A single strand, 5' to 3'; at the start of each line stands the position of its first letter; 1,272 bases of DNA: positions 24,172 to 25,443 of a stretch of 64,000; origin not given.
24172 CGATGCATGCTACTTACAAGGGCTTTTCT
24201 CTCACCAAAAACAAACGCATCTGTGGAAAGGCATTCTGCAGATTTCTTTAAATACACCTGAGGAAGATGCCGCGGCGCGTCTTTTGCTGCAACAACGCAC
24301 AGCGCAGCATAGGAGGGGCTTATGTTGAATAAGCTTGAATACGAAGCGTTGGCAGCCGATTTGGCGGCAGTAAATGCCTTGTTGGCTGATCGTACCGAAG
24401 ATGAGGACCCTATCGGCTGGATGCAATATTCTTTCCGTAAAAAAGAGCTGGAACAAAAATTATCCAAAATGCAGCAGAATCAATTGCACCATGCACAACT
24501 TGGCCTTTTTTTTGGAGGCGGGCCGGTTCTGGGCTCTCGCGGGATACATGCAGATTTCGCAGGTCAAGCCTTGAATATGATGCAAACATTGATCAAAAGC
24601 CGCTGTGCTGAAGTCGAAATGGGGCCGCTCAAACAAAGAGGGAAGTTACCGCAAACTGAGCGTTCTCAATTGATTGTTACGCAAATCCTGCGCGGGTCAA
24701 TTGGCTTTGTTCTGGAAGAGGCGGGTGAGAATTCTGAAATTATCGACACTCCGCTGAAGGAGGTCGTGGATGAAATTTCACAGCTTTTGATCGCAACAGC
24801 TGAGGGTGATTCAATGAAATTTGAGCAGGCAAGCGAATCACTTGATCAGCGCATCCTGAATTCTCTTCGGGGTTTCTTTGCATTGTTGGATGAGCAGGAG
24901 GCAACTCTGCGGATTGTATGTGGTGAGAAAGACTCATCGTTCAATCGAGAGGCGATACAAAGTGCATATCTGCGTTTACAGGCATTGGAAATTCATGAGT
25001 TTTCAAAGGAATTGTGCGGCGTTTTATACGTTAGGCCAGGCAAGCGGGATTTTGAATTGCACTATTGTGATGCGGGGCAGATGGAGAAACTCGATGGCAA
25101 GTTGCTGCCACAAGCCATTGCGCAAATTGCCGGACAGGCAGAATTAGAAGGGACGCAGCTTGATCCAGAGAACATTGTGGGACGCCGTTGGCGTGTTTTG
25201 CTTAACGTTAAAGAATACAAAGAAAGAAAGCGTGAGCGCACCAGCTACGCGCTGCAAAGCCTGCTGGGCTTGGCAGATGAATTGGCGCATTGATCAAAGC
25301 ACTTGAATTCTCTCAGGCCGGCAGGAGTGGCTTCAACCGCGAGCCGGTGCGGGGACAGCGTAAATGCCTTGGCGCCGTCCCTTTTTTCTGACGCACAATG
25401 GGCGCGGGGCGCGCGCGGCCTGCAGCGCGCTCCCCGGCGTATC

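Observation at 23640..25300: Low-GC two-gene cassette: a minimal nucleotidyltransferase plus a 323-aa unknown partner with overlapping reading frames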

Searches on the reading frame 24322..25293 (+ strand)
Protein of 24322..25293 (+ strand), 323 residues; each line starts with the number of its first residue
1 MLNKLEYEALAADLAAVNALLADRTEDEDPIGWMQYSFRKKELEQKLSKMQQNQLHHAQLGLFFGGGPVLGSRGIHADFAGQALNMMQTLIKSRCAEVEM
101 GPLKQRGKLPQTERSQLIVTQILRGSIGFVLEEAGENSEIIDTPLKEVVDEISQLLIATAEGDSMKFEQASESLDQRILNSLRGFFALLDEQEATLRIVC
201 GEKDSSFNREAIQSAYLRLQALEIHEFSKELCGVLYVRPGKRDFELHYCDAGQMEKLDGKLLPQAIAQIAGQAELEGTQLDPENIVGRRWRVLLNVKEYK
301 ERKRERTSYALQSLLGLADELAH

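Call 3: search_protein_families(library=pfam, proteins=[window:24322-25293:+], max_evalue=1)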
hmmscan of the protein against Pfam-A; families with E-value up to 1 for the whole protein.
window:24322-25293:+ (323 aa): 0 families

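Call 4: search_protein_families(library=padloc, proteins=[window:24322-25293:+], max_evalue=1)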
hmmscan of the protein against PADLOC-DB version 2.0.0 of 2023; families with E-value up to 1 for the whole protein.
window:24322-25293:+ (323 aa): 0 families

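Call 5: search_protein_families(library=ncbifam, proteins=[window:24322-25293:+], max_evalue=1)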
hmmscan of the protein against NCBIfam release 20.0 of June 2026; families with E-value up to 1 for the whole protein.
window:24322-25293:+ (323 aa): 0 families

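Call 9: find_homologous_proteins(query=window:24322-25290:+)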
Query window:24322-25290:+ (323 aa): 46 proteins with E <= 0.001 among 4001 candidates.
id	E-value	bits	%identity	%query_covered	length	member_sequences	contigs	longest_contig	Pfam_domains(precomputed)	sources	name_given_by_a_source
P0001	3.3e-206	701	100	100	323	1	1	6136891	-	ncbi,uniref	ncbi:hypothetical protein V8J88_20510 [Massilia sp. W12]|uniref:hypothetical protein n=1 Tax=Massili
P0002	7.7e-97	342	53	100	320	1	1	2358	-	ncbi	-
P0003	7.2e-92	326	50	100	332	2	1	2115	-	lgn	-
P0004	2.1e-91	325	51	99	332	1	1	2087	-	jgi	jgi:hypothetical protein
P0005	4.9e-90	320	50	100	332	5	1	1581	-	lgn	-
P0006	2.9e-89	318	49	99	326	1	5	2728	-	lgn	-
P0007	2.6e-88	314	49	99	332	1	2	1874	-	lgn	-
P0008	3.1e-88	314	49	99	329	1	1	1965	-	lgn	-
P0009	3.9e-88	314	50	98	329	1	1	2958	-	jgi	jgi:hypothetical protein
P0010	6.2e-88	313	51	98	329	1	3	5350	-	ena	-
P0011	1.5e-86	309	50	98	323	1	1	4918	-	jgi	jgi:hypothetical protein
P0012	2.0e-86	308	50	99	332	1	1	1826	-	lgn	-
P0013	2.7e-86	308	49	99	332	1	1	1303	-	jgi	jgi:hypothetical protein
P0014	1.4e-85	305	47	98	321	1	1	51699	-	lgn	-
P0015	4.4e-85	304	48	99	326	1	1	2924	-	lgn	-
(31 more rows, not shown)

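Call 10: search_solved_structures(query=window:24322-25290:+, max_evalue=10)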
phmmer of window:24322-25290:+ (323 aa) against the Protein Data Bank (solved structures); distinct sequences matched with E-value up to 10: 2.
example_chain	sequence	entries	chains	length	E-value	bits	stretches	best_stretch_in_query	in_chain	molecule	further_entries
7bqr_A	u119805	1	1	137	0.036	16.8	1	129-196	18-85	Mussoc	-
7emf_4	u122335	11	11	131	0.92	12.1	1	1-53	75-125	Mediator of RNA polymerase II transcription subunit 31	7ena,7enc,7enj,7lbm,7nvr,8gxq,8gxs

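Call 15: find_related_loci(query=A1, collection=genome_contigs, flank=10000)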
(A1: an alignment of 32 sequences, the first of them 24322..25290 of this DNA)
Query A1 (323 aa) in genome_contigs; peptide patterns used: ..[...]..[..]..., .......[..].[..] (x = any residue, [..] = any of these).
210 stretches matched a pattern; 127 encode a relative of the query (tblastn E <= 1e-3); the best 80 are kept; 80 distinct loci.
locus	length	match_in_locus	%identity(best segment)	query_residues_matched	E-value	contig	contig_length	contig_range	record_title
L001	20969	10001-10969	47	1-322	4e-94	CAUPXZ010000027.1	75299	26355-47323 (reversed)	MAG TPA_asm: uncultured Duganella sp. isolate ERR9969053_bin.1_MetaWRAP_v1.3_MAG genome assembly, contig: ERZ21615751.19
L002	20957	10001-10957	47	1-319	6e-90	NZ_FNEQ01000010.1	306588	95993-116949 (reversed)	Duganella sp. OV510, whole genome shotgun sequence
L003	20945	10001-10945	48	1-314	7e-89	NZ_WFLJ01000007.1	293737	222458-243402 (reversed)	Janthinobacterium sp. FT68W NODE_7_length_293737_cov_26.590011_7, whole genome shotgun sequence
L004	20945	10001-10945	45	1-314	2e-88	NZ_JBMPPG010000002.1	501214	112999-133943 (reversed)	Undibacterium sp. SXout11W NODE_2_length_501214_cov_30.624293, whole genome shotgun sequence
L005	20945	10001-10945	46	1-315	3e-86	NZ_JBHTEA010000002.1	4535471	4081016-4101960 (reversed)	Paraburkholderia humisilvae strain NCAIM B.02543 tig00000002, whole genome shotgun sequence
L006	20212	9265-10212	46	1-315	2e-85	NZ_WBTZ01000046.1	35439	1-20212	MAG: Zoogloea sp. isolate SB3 contig_669, whole genome shotgun sequence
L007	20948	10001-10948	46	1-315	1e-84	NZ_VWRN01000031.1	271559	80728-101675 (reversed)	Cupriavidus cauae strain MKL-01 contig33, whole genome shotgun sequence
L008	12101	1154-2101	46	1-315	3e-84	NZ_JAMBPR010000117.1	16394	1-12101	Paraburkholderia sp. CNPSo 3274 scaffold_116, whole genome shotgun sequence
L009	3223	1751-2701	46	1-316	3e-85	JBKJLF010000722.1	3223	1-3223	MAG: Burkholderiaceae bacterium isolate ant_bin.273 k117_3847562, whole genome shotgun sequence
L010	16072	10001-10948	47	1-315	1e-83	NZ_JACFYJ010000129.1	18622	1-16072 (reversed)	Paraburkholderia bengalensis strain IR64_4_BI NODE_129_length_18622_cov_70.952545, whole genome shotgun sequence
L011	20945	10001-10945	45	1-314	5e-83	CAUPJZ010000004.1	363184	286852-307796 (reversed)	MAG: uncultured Duganella sp. isolate m11-metabat.9 genome assembly, contig: m11-c9, whole genome shotgun sequence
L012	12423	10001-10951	45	1-316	1e-82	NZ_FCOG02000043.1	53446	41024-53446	Caballeronia arationis isolate LMG 29324 contig000043, whole genome shotgun sequence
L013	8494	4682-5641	46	1-320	2e-82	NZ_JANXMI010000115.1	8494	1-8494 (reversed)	MAG: Rugamonas sp. isolate 337R_concoct_122_sub 337R_k141_70378, whole genome shotgun sequence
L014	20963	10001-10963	44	1-319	2e-78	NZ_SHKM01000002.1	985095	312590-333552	Azospira oryzae strain DSM 21223 Ga0310491_12, whole genome shotgun sequence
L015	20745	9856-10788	42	1-316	2e-73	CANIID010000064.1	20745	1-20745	MAG: Betaproteobacteria bacterium isolate RE-9nov16-207 genome assembly, contig: RE-9nov16-C5079, whole genome shotgun s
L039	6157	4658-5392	43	1-245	3e-48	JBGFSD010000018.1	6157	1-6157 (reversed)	MAG: Pseudomonadota bacterium isolate BA1A30.2019.Bin.81 NODE_9831_length_6157_cov_3.798376, whole genome shotgun sequen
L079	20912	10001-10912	29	4-314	9e-32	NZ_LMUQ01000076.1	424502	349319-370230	Acidisoma sp. L85 NODE_124_length_424406_cov_9.721132, whole genome shotgun sequence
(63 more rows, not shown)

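Call 21: predict_structure(alignment_id=A1)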
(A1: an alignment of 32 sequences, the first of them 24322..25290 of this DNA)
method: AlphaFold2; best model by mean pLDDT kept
length: 323 residues; sequences in the alignment: 32
mean_pLDDT: 84.8   pTM: 0.76
mean pLDDT of the five models: 84.8, 83.8, 83.8, 80.6, 79.1
residues with pLDDT >= 90: 151; 70-90: 130; 50-70: 35; < 50: 7
segments of 3 or more residues with pLDDT < 50: 106-108
pLDDT, mean of each block of 10 residues (from residue 1): 81 92 91 94 91 78 89 82 92 79 50 67 72 65 81 94 88 89 96 94 92 95 92 89 91 91 86 71 83 92 88 86 52
secondary structure, 60 per line:
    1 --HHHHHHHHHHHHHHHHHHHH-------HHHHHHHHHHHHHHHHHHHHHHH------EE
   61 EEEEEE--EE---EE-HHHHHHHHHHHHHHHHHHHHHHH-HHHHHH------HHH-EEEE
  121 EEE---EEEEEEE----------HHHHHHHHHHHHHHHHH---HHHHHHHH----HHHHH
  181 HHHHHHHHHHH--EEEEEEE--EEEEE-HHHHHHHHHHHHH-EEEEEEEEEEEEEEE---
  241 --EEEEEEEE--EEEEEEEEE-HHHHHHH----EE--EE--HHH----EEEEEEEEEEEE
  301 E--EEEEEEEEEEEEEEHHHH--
elements in order: H3-22 H30-52 E59-66 H77-99 H101-106 E117-123 E127-133 H144-160 H164-171 H176-191 E194-200 E203-207 H209-221 E223-237 E243-250 E253-261 H263-269 E289-301 E304-317 H318-321

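Call 24: search_protein_representatives(alignment_id=A1)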
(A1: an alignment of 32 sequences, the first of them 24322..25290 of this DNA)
Query: 32 sequences, 321 profile positions. Proteins with E-value up to 0.001 (for the whole library): 1260; up to 1e-10: 986; up to 1e-30: 423. The best 150 are listed.
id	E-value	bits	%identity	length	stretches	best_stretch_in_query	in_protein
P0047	3.6e-132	456.5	-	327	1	1-319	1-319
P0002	1.1e-119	415.5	-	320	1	1-318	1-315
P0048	7.1e-117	406.3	-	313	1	1-316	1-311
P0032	8.5e-116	402.7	-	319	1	1-316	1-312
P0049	5.2e-111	387.0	-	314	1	2-317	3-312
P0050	2.6e-109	381.4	-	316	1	1-319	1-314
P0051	4.3e-108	377.4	-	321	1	1-319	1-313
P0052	6.0e-107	373.7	-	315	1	2-317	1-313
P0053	6.5e-107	373.5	-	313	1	1-317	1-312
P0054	2.1e-106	371.9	-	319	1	1-318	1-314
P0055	5.1e-106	370.6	-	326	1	1-317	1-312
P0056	1.9e-105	368.8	-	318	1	1-318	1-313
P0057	3.8e-104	364.5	-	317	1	2-318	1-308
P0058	1.5e-102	359.2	-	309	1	2-316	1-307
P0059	4.0e-102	357.8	-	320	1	1-316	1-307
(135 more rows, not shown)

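Call 33: find_related_loci(query=A1, collection=viral_contigs, flank=10000)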
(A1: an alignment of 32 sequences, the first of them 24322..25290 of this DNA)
Query A1 (323 aa) in viral_contigs; peptide patterns used: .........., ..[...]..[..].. (x = any residue, [..] = any of these).
119 stretches matched a pattern; 36 encode a relative of the query (tblastn E <= 1e-3); 36 distinct loci.
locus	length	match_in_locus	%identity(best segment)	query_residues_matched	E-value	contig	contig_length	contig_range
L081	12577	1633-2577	48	1-314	3e-89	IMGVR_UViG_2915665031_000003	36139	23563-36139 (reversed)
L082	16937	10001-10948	46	1-315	2e-84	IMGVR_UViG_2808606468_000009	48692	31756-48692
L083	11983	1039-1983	45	1-314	5e-83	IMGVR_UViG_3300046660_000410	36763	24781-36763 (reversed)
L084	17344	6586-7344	43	1-253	3e-56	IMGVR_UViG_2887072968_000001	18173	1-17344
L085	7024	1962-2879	34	1-315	4e-51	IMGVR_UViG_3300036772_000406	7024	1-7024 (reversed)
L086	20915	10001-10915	34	1-314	2e-50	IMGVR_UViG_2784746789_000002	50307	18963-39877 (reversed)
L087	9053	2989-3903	34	1-314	5e-50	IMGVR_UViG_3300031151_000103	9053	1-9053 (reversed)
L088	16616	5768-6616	37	1-290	5e-49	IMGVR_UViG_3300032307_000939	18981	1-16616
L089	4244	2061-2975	33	1-314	4e-49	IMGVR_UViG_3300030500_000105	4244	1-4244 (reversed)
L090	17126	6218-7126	33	1-311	7e-47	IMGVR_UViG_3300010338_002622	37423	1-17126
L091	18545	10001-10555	34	37-213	2e-23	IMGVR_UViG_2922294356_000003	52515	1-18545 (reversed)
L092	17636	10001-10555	35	37-213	1e-22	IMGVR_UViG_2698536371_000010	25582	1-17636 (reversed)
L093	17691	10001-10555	35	37-213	1e-22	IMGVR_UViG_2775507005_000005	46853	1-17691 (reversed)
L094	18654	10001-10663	29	37-246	2e-20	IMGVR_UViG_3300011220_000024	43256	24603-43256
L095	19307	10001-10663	29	37-246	2e-20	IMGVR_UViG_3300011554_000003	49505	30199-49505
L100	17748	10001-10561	30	47-235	2e-18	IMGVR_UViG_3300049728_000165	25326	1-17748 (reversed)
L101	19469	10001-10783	26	2-261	3e-18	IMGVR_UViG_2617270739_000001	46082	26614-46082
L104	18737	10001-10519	30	35-198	6e-18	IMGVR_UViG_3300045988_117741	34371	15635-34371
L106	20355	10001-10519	30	35-198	6e-18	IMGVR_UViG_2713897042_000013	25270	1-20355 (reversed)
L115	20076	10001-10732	24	6-250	6e-10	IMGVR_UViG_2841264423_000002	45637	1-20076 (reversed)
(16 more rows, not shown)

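Call 34: search_dna_similar(query=window:24322-25290:+, collection=plasmids, mode=protein, max_rows=25)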
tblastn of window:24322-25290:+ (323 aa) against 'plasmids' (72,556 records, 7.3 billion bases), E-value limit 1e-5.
Records with a match: 4; places in all: 4; records where one place covers at least 80% of the query: 2.
Best place of each record, by identity: <60% 4.
By first word of the organism name: Paraburkholderia 1; Ralstonia 1; Methylobacterium 1; Bradyrhizobium 1.
By predicted mobility (MOB-suite, as given by PLSDB): conjugative 2; non-mobilizable 2.
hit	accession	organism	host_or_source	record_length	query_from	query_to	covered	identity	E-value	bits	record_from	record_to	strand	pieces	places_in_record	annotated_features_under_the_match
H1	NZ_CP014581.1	Paraburkholderia phytofirmans OLGA172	-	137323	1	316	98%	47.0%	1e-68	239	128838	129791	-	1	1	hypothetical protein (x2)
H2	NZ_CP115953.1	Ralstonia solanacearum CFBP2957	Solanum lycopersicum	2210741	1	315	98%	45.9%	2e-66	233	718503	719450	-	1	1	none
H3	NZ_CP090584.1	Methylobacterium radiotolerans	Pure isolate,Urban soil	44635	1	247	76%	43.1%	3e-45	171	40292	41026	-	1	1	hypothetical protein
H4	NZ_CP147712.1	Bradyrhizobium septentrionale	Glycine max,cell culture,Root nodule ...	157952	23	250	71%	36.5%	1e-27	120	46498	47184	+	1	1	hypothetical protein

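Call 36: search_protein_families(library=padloc, proteins=[L104:9926-10855:+, L101:10001-10903:+, L115:9989-10879:+, L100:9863-10897:+, L091:9893-10849:+, L086:10001-10921:+, L104:9351-9929:+, L101:9430-10008:+, L115:9400-9996:+, L086:9396-10001:+], max_evalue=0.01)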
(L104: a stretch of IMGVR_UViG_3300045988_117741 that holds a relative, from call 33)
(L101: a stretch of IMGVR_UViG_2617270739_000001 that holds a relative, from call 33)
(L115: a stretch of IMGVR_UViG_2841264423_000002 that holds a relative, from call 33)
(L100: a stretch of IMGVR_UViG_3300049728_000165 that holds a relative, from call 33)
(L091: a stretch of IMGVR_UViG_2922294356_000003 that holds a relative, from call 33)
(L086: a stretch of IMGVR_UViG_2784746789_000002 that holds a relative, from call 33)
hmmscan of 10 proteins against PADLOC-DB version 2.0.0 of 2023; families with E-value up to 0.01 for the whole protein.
L104:9926-10855:+ (309 aa): 0 families

L101:10001-10903:+ (300 aa): 0 families

L115:9989-10879:+ (296 aa): 0 families

L100:9863-10897:+ (344 aa): 0 families

L091:9893-10849:+ (318 aa): 0 families

L086:10001-10921:+ (306 aa): 1 family
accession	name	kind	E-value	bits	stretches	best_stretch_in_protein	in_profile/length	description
PDLC03322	MTase_II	-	0.0081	13.1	0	147-248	312-409/446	Type II methyltransferase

L104:9351-9929:+ (192 aa): 2 families
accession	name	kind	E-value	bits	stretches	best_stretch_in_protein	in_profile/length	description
PDLC04744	PDC-M63A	-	2.2e-10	38.7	1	38-171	26-150/152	-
PDLC04745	PDC-M63A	-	0.00015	20.3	1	64-173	27-128/133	-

L101:9430-10008:+ (192 aa): 2 families
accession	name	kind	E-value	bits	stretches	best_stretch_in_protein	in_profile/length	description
PDLC04744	PDC-M63A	-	2e-13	48.6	1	35-169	26-148/152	-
PDLC04745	PDC-M63A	-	2.5e-06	26.1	1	68-168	34-123/133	-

L115:9400-9996:+ (198 aa): 1 family
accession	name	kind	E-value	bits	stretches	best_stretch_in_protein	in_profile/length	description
PDLC04744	PDC-M63A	-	8e-12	43.4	1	45-176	26-149/152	-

L086:9396-10001:+ (201 aa): 1 family
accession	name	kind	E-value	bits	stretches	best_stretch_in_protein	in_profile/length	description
PDLC04744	PDC-M63A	-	8.3e-13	46.6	1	35-176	26-150/152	-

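Call 43: fold_search(model_id=the predicted structure, library=pdb)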
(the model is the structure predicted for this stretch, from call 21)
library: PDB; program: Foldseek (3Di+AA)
matches with E <= 10: 756; with E <= 0.001: 0
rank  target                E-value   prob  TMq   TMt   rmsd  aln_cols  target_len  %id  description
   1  9mj5_C                6.4e-03  0.98  0.18  0.28   9.2       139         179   11  Catalytic domain of human DNA polymerase alpha in complex with DNA and RPA (released 2025-02-19)
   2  9pd3_N                9.0e-03  0.98  0.19  0.31   9.4       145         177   10  NER dual incision complex - DuIS (released 2026-02-18)
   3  8rk2_A                1.1e-02  0.97  0.19  0.30   9.8       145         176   10  Human Replication protein A (RPA; trimeric core) - ssDNA complex (released 2024-04-24)
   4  8p16_6                1.8e-02  0.33  0.15  0.14  20.6       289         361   10  E167K RF2 on E. coli 70S release complex with UGG (Structure I) (released 2024-05-22)
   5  9pd4_N                2.0e-02  0.69  0.19  0.15  19.0       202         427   12  NER dual incision complex - DuIM (released 2026-02-18)
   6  6cqo_G                2.8e-02  0.99  0.20  0.56   4.3       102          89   13  Crystal Structure of mitochondrial single-stranded DNA binding proteins from S. cerevisiae (SeMet Labeled), Rim1 (Form (released 2018-05-30)
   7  2dud_B                3.3e-02  0.99  0.19  0.56   4.3        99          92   12  Crystal structure of human mitochondrial single-stranded DNA-binding protein(hmtSSB) (released 2007-01-21)
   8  6cqk_C                3.3e-02  0.93  0.18  0.47   5.4       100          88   12  Crystal Structure of mitochondrial single-stranded DNA binding proteins from S. cerevisiae, Rim1 (Form1) (released 2018-05-30)
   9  1rq0_A                3.3e-02  0.44  0.15  0.15  19.8       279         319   14  Crystal structure of peptide releasing factor 1 (released 2004-08-17)
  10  6cqo_F                3.7e-02  0.80  0.17  0.41   6.8       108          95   10  Crystal Structure of mitochondrial single-stranded DNA binding proteins from S. cerevisiae (SeMet Labeled), Rim1 (Form (released 2018-05-30)
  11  8txr_A                4.0e-02  0.89  0.17  0.14   5.6        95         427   10  E. coli ExoVII(H238A) (released 2024-01-31)
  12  4gop_C                5.0e-02  0.87  0.19  0.15   9.4       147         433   12  Structure and Conformational Change of a Replication Protein A Heterotrimer Bound to ssDNA (released 2012-11-28)
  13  6cqm_F                5.6e-02  0.80  0.17  0.44   6.7       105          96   12  Crystal Structure of mitochondrial single-stranded DNA binding proteins from S. cerevisiae, Rim1 (Form2) (released 2018-05-30)
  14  8txr_B                5.6e-02  0.80  0.17  0.18   5.6        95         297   10  E. coli ExoVII(H238A) (released 2024-01-31)
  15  6dnc_MA               5.6e-02  0.20  0.15  0.14  22.0       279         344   10  E.coli RF1 bound to E.coli 70S ribosome in response to UAU sense A-site codon (released 2018-07-04)
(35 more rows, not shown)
